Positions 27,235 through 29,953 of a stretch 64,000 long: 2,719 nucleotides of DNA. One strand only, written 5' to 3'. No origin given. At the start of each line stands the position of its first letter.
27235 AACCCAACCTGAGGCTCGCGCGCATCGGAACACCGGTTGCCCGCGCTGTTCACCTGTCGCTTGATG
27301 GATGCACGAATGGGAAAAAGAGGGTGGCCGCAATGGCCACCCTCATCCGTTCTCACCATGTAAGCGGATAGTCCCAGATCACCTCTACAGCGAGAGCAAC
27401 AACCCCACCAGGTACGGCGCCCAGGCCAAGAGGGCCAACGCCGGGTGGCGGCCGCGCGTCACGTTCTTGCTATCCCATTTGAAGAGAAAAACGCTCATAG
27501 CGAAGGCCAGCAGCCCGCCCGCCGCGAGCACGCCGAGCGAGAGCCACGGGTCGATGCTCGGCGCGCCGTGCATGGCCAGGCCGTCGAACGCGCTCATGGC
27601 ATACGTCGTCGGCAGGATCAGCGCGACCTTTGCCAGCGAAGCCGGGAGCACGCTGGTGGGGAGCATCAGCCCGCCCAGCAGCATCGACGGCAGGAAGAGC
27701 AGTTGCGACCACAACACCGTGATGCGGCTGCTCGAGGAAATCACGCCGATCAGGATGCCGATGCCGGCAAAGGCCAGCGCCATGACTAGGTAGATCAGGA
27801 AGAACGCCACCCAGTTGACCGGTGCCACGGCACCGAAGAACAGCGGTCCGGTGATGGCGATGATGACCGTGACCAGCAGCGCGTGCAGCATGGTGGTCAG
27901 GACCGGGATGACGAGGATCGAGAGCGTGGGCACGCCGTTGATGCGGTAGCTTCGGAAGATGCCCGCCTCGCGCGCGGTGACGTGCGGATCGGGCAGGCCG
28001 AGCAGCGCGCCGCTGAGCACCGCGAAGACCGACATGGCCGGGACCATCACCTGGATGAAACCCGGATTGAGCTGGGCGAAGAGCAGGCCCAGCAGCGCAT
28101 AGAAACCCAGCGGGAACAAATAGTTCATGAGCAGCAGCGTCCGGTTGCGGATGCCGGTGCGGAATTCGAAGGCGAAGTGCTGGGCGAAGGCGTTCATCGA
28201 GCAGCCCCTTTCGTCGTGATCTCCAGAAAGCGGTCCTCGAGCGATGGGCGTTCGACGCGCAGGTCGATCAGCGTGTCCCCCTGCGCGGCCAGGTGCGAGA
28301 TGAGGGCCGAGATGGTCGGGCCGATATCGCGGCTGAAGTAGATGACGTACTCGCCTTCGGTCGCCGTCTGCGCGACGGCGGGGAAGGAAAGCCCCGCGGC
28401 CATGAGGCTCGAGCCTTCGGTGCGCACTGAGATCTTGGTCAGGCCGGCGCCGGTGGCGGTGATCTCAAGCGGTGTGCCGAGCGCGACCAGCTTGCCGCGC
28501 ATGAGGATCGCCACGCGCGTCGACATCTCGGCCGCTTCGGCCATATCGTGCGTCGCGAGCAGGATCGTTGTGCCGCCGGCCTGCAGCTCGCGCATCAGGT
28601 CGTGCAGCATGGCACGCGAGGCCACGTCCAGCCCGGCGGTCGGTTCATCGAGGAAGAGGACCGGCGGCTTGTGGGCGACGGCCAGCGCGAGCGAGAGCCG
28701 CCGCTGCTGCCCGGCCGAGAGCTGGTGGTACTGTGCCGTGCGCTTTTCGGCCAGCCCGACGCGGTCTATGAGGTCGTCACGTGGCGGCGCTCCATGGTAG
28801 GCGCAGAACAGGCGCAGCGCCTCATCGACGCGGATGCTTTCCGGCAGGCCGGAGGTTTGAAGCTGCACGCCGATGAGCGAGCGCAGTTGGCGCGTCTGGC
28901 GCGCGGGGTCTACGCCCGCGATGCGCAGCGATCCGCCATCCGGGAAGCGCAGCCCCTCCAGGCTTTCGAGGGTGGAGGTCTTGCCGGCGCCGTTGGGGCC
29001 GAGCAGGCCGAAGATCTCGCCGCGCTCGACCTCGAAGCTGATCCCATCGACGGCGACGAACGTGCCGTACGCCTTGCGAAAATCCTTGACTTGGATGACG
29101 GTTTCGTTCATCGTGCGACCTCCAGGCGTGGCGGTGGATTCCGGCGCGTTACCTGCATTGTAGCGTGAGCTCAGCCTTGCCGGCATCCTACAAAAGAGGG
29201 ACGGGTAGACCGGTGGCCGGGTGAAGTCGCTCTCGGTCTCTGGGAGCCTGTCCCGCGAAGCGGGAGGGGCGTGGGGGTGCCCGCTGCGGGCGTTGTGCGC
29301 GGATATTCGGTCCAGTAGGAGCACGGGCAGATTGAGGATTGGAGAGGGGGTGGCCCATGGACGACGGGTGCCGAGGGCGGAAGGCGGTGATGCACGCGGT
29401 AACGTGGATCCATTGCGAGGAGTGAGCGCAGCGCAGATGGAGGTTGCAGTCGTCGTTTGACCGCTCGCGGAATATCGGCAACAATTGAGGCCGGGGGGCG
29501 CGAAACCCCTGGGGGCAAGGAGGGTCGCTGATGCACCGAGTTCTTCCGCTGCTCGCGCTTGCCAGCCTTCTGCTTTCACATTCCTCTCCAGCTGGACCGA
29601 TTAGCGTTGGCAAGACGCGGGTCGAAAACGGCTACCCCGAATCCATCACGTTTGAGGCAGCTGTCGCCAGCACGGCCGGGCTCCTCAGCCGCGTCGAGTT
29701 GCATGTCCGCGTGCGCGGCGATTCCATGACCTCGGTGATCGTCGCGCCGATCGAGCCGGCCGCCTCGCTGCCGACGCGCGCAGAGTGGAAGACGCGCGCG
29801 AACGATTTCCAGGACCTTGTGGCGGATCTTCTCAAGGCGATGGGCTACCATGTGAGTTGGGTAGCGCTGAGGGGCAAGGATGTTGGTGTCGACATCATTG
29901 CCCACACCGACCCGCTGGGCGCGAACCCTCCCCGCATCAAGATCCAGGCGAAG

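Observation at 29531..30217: Mrr-type nuclease domain carrying a Sec-signal-like N-terminus, heading the same operon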

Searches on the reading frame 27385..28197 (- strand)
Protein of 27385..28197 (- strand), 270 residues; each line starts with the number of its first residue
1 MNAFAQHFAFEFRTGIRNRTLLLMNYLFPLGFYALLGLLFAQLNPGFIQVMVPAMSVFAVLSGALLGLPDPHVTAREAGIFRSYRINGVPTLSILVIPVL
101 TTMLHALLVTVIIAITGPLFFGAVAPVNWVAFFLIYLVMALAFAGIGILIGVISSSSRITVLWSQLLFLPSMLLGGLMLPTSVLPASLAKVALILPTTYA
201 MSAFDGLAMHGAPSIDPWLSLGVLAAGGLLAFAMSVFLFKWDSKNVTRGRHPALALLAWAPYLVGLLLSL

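Call 4: search_protein_families(library=pfam, proteins=[window:27385-28197:-], max_evalue=0.01)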
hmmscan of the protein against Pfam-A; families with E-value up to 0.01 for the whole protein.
window:27385-28197:- (270 aa): 2 families
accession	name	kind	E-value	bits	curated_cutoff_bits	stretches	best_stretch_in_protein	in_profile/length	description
PF01061.29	ABC2_membrane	-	9.9e-17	61.6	26.9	1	10-204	9-206/211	ABC-2 type transporter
PF12698.13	ABC2_membrane_3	-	6.3e-12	45.7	31.6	1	45-236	158-346/347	ABC-2 family transporter protein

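Call 5: search_protein_families(library=padloc, proteins=[window:27385-28197:-], max_evalue=0.01)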
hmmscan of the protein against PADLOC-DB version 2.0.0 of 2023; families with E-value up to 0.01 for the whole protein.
window:27385-28197:- (270 aa): 0 families

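Call 31: find_related_loci(query=window:27385-28194:-, collection=genome_contigs, flank=10000)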
Query window:27385-28194:- (269 aa) in genome_contigs; peptide patterns used: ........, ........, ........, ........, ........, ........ (x = any residue, [..] = any of these).
88 stretches matched a pattern; 3 encode a relative of the query (tblastn E <= 1e-3); 3 distinct loci.
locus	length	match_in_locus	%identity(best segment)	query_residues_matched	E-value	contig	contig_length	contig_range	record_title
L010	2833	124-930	98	1-269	7e-177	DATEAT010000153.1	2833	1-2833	MAG TPA_asm: Anaerolineales bacterium isolate SMAG_U8225 k141_3198961, whole genome shotgun sequence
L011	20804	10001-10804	59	1-268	2e-100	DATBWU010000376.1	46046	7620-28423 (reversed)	MAG TPA_asm: Anaerolineae bacterium isolate SMAG_U7549 k141_628279, whole genome shotgun sequence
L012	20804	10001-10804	58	1-268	4e-102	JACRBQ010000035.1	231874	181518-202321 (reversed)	MAG: Chloroflexi bacterium isolate NC_groundwater_1624_Pr3_B-0.1um_63_24 SR-2_scaffold_141_851781, whole genome shotgun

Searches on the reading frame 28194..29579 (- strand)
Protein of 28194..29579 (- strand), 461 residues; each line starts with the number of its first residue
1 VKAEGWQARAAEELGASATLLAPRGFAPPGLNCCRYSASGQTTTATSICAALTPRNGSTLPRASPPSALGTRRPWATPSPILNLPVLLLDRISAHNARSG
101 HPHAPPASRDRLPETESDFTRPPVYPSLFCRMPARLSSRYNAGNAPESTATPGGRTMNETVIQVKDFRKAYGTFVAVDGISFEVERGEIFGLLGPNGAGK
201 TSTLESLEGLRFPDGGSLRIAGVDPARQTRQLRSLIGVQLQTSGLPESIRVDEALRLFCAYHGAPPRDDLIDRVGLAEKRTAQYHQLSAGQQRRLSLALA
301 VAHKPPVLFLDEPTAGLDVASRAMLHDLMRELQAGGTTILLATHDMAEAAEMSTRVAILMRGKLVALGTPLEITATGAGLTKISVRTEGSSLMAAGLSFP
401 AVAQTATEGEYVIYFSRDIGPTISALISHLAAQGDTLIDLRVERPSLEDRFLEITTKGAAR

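Call 4: search_protein_families(library=pfam, proteins=[window:28194-29579:-], max_evalue=0.01)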
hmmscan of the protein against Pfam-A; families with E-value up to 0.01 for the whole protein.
window:28194-29579:- (461 aa): 6 families
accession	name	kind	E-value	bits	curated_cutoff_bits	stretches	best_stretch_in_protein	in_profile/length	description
PF00005.33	ABC_tran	-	5e-27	95.6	25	1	178-315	2-137/137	ABC transporter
PF13304.12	AAA_21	-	1.6e-14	55.1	27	2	280-347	231-301/304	AAA domain, putative AbiEii toxin, Type IV TA system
PF02463.25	SMC_N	-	1e-05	25.6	40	0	284-359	134-212/220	RecF/RecN/SMC N terminal domain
PF13191.12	AAA_16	-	0.0011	19.9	32.6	0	188-335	25-162/167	AAA ATPase domain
PF13514.12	AAA_27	-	0.0045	17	22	0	169-212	9-51/206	AAA domain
PF13476.12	AAA_23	-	0.0075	17.4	27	0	179-207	12-39/201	AAA domain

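Call 5: search_protein_families(library=padloc, proteins=[window:28194-29579:-], max_evalue=0.01)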
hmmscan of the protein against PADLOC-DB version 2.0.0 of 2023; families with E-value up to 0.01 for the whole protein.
window:28194-29579:- (461 aa): 9 families
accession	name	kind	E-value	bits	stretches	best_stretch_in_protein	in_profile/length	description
PDLC04135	mad3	-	1.3e-29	101.9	2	275-377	252-360/374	mads_3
PDLC02980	AriA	-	5.7e-14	50.8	2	283-346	234-300/304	-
PDLC04140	mad8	-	1.6e-10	39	1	178-348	18-236/314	mads_8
PDLC04175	HEC-01A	-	5.9e-05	20.3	1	282-344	244-307/363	-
PDLC04164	AriA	-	6.4e-05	20.6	1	278-345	163-232/253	-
PDLC02914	ATPase-Toprim_I-B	-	9.3e-05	19.8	0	279-347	177-246/443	-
PDLC04213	HEC-02A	-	0.00029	18.5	1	306-347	233-274/337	-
PDLC04176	HEC-01A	-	0.0048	14.3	0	288-345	257-317/371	-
PDLC02335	AbiLi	-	0.007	13.5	0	190-210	79-99/326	AbiLi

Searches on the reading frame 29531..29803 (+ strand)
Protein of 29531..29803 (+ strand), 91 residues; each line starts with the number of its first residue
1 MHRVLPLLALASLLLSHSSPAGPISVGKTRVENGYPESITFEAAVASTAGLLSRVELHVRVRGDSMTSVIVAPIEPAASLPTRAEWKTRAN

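Call 9: find_homologous_proteins(query=window:29531-29803:+, max_evalue=10)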
Query seq(91 aa): 31 candidates shared short words with the query, none scored E <= 10.

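Call 34: search_protein_representatives(protein=window:29531-29803:+)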
Query: 91 residues. Proteins with E-value up to 0.001 (for the whole library): 14; up to 1e-10: 4; up to 1e-30: 1. The best 14 are listed.
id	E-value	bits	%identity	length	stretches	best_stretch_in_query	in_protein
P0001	1.9e-49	181.3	100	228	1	1-91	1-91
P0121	6.0e-24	100.1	58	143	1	2-90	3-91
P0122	8.4e-18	80.5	58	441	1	9-90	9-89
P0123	9.4e-12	61.3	56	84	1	11-74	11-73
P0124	4.8e-10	55.8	37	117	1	9-90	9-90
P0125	9.9e-08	48.5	37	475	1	8-90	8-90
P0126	1.2e-07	48.3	40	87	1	6-76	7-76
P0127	3.4e-07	46.8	39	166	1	7-81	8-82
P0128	1.1e-05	42.0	54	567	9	3-22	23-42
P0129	1.4e-04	38.5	41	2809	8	63-88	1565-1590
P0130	4.6e-04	36.8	33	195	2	7-88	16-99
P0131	4.9e-04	36.7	30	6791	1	26-58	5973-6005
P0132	9.1e-04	35.9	38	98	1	7-58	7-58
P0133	9.7e-04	35.8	36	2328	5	53-82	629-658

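Call 37: find_encoding_contigs(protein=P0122, flank=10000, max_places=4)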
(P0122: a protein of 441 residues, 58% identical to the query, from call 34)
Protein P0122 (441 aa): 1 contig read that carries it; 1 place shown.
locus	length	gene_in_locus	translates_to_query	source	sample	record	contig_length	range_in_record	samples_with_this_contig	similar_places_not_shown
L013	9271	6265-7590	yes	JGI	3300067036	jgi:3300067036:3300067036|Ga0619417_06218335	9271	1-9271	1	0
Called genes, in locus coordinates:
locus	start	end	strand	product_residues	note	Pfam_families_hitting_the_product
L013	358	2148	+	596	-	PF07973:tRNA_SAD, PF00587:tRNA-synt_2b, PF03129:HGTP_anticodon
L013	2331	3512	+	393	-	PF08239:SH3_3 (weak), PF03734:YkuD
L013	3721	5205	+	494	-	PF05013:FGase (faint)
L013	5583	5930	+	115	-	-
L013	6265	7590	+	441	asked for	PF13485:Peptidase_MA_2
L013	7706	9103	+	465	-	PF00890:FAD_binding_2 (weak), PF01134:GIDA, PF01494:FAD_binding_3 (faint), PF07992:Pyr_redox_2, PF12831:FAD_oxidored, PF13738:Pyr_redox_3, PF00070:Pyr_redox, PF02852:Pyr_redox_dim, +2 more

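Call 38: find_encoding_contigs(protein=P0121, flank=10000, max_places=4)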
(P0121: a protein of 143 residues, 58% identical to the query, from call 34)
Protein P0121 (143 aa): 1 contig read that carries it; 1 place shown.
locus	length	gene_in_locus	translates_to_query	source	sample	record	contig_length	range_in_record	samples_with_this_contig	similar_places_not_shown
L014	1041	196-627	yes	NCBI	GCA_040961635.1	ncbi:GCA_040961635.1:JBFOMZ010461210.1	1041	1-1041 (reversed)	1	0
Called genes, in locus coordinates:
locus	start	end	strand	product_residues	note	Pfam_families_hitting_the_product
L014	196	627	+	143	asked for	-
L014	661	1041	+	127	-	?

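Call 39: search_protein_families(library=pfam, proteins=[P0122, P0125, P0121, P0130], max_evalue=0.1)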
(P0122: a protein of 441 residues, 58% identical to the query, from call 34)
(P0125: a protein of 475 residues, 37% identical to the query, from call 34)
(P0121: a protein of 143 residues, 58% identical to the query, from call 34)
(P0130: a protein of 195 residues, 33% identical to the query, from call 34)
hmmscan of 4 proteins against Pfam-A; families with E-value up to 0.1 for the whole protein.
P0122 (441 aa): 3 families
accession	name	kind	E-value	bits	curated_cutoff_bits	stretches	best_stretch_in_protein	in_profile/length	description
PF13485.12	Peptidase_MA_2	-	1e-27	97.7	32.4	1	155-354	2-199/201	Peptidase MA superfamily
PF01433.26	Peptidase_M1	-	0.0044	17.1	27.7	1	212-266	59-111/218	Peptidase family M1 domain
PF10263.15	SprT-like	-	0.074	13.4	25.6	0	215-236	56-77/108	SprT-like family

P0125 (475 aa): 2 families
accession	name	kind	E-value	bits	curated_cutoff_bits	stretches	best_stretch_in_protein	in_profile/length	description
PF13485.12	Peptidase_MA_2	-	2.7e-26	93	32.4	1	155-358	1-199/201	Peptidase MA superfamily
PF12245.14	Big_3_2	-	0.056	14.1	23.3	1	35-116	30-114/122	Bacterial Ig-like domain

P0121 (143 aa): 0 families

P0130 (195 aa): 1 family
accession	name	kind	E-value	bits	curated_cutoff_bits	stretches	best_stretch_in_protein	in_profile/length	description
PF12245.14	Big_3_2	-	0.0041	17.7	23.3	1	58-134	42-121/122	Bacterial Ig-like domain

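Call 58: search_protein_families(library=ncbifam, proteins=[P0122], max_evalue=0.01)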
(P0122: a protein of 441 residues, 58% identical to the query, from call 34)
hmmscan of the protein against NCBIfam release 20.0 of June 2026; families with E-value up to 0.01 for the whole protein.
P0122 (441 aa): 1 family
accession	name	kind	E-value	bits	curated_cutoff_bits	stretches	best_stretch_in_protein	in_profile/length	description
NF033876.2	flagella_HExxH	equivalog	7e-07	29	205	1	217-341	126-247/384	flagellinolysin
